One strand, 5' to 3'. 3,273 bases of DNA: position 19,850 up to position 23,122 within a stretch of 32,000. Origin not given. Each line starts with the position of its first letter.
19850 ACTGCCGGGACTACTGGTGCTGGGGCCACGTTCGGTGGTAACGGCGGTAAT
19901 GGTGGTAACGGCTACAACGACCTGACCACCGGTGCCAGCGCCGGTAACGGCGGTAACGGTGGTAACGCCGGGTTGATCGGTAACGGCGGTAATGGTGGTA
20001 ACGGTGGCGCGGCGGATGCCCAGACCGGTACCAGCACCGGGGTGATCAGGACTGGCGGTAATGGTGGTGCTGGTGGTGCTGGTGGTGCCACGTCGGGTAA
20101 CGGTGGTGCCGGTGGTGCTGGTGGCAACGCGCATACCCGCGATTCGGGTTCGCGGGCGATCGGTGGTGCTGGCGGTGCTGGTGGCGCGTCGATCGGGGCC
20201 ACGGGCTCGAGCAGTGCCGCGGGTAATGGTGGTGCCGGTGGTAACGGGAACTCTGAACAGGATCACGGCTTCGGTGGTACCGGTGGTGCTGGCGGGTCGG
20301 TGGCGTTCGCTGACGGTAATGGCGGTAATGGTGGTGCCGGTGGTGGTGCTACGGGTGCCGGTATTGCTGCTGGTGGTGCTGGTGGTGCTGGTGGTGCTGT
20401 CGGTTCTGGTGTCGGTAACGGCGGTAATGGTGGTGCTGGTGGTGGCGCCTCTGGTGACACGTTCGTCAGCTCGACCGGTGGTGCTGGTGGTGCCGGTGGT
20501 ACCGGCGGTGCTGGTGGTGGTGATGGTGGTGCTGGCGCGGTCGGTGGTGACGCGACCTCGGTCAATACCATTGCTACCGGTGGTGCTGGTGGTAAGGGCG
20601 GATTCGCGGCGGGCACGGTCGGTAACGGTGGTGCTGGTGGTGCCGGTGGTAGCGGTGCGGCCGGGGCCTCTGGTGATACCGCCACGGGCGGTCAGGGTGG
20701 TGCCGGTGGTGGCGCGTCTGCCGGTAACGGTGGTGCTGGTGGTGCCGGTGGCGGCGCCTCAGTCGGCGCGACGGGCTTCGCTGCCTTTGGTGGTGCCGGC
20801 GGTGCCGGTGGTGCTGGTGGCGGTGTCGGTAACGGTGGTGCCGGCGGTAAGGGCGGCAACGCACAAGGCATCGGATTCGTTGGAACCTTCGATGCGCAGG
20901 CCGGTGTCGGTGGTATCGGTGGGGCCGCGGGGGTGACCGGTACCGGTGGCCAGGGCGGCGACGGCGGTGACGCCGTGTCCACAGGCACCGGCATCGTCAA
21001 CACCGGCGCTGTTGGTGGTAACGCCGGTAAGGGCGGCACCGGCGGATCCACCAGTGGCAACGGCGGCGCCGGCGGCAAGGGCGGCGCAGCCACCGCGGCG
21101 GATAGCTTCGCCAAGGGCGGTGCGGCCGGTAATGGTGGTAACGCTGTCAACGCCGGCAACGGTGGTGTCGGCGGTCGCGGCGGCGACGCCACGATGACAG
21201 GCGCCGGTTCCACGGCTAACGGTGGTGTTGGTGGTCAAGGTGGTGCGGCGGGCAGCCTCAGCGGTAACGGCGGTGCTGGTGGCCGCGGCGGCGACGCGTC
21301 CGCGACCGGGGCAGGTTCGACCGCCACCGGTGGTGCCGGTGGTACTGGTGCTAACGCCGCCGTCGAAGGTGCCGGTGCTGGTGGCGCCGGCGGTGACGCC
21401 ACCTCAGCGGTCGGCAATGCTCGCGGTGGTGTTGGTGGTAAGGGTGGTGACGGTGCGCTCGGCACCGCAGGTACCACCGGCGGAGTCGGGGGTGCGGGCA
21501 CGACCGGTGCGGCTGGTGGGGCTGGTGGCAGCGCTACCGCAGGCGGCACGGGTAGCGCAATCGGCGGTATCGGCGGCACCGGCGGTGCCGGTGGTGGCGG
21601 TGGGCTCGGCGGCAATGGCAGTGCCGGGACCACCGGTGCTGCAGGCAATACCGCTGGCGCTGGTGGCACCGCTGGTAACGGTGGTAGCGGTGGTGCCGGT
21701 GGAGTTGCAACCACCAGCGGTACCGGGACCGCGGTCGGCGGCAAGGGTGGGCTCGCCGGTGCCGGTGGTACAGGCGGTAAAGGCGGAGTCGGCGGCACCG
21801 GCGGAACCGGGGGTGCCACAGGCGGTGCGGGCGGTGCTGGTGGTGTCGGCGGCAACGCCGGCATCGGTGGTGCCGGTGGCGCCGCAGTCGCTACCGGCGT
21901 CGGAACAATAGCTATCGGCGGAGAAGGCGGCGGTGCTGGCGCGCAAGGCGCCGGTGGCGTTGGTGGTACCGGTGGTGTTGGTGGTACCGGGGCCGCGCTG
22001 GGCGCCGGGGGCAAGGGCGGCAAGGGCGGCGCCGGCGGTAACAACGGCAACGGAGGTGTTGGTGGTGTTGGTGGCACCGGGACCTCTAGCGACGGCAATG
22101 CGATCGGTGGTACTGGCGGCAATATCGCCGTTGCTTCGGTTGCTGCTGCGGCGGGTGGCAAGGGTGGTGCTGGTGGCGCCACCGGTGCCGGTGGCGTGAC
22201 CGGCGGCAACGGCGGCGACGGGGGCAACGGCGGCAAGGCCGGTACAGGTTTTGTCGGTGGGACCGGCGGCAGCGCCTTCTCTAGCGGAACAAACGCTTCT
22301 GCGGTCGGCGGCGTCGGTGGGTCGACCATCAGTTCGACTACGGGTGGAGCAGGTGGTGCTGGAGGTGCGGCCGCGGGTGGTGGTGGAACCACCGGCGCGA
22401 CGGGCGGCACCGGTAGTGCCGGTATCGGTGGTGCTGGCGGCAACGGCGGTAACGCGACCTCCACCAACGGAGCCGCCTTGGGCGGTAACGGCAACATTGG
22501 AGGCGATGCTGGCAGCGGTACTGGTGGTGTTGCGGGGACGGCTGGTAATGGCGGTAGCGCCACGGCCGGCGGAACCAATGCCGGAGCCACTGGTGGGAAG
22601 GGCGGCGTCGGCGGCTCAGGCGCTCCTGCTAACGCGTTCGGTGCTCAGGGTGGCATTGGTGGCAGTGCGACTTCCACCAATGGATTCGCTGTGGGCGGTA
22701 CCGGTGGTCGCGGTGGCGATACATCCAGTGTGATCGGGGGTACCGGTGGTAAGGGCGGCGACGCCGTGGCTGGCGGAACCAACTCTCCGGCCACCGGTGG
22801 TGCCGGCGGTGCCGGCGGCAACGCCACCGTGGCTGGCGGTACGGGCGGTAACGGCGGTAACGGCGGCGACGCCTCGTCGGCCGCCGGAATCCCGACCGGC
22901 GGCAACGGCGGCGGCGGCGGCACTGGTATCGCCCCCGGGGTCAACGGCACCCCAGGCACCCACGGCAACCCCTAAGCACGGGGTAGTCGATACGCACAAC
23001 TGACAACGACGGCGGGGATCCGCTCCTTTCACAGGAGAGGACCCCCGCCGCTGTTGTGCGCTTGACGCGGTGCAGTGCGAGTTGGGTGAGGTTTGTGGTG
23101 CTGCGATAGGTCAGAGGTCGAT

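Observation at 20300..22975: Abrupt change of codon usage and repeat type within one ORF (GGT/GCT/AAT-rich 5' 8 kb versus GGC/GCC-rich 3' 2 kb)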

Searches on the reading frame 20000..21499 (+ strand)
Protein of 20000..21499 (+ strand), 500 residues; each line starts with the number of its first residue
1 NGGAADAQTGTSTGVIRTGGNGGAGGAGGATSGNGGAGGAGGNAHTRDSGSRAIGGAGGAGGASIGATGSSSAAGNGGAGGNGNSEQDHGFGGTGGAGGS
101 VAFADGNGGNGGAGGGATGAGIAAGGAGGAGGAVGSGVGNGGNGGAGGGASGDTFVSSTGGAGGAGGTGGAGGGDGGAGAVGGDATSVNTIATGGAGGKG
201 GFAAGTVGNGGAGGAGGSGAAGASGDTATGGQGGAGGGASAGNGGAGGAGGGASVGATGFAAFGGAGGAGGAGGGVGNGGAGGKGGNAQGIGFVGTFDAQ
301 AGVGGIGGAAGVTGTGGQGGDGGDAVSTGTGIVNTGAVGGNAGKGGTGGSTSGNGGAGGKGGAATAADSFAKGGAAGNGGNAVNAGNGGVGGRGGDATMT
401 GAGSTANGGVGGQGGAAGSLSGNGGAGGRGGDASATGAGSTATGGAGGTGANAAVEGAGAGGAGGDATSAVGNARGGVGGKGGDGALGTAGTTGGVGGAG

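Call 62: predict_structure(protein=window:20000-21499:+)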
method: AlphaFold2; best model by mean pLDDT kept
length: 500 residues; sequences in the alignment: 1
mean_pLDDT: 29.5   pTM: 0.16
mean pLDDT of the five models: 29.5, 27.9, 27.3, 27.0, 25.2
residues with pLDDT >= 90: 0; 70-90: 0; 50-70: 0; < 50: 500
segments of 3 or more residues with pLDDT < 50: 1-500
pLDDT, mean of each block of 10 residues (from residue 1): 29 35 29 31 36 34 30 26 38 33 30 28 29 29 29 32 30 29 29 28 29 29 31 29 28 29 30 28 27 31 28 28 29 27 29 26 29 28 29 30 28 31 29 30 28 30 28 30 30 28
secondary structure: DSSP gave nothing for this model
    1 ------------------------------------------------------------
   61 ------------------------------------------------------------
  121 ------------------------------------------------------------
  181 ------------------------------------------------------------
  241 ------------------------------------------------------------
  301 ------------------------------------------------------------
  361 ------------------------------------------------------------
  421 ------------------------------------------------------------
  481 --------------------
elements in order:

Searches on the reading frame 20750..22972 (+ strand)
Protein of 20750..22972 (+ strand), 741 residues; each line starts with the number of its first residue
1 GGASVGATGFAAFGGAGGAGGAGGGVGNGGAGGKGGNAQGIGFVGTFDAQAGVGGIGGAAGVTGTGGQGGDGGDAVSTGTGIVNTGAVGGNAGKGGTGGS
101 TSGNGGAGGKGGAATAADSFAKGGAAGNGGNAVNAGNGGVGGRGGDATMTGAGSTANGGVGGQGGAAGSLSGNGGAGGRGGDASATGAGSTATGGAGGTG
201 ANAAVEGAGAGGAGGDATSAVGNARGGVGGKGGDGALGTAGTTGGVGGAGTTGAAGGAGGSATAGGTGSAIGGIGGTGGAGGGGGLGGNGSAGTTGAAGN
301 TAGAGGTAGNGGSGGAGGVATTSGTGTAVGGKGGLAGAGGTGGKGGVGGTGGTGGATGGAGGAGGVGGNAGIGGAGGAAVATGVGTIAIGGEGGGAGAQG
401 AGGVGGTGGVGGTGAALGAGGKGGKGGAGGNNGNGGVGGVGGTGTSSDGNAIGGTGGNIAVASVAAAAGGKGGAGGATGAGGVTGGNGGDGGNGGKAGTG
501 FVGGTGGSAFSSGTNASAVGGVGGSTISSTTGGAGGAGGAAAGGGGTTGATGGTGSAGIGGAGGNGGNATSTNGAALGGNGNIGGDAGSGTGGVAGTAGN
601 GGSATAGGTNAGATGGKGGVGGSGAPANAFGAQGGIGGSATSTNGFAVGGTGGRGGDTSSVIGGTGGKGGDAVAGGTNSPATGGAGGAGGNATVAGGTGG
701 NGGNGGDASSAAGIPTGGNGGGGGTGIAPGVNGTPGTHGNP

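Call 22: find_related_loci(query=window:20750-22972:+, collection=genome_contigs, flank=10000)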
Query window:20750-22972:+ (741 aa) in genome_contigs; peptide patterns used: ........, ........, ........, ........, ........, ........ (x = any residue, [..] = any of these).
598 stretches matched a pattern, but none encodes a relative of the query by tblastn (E <= 1e-3).
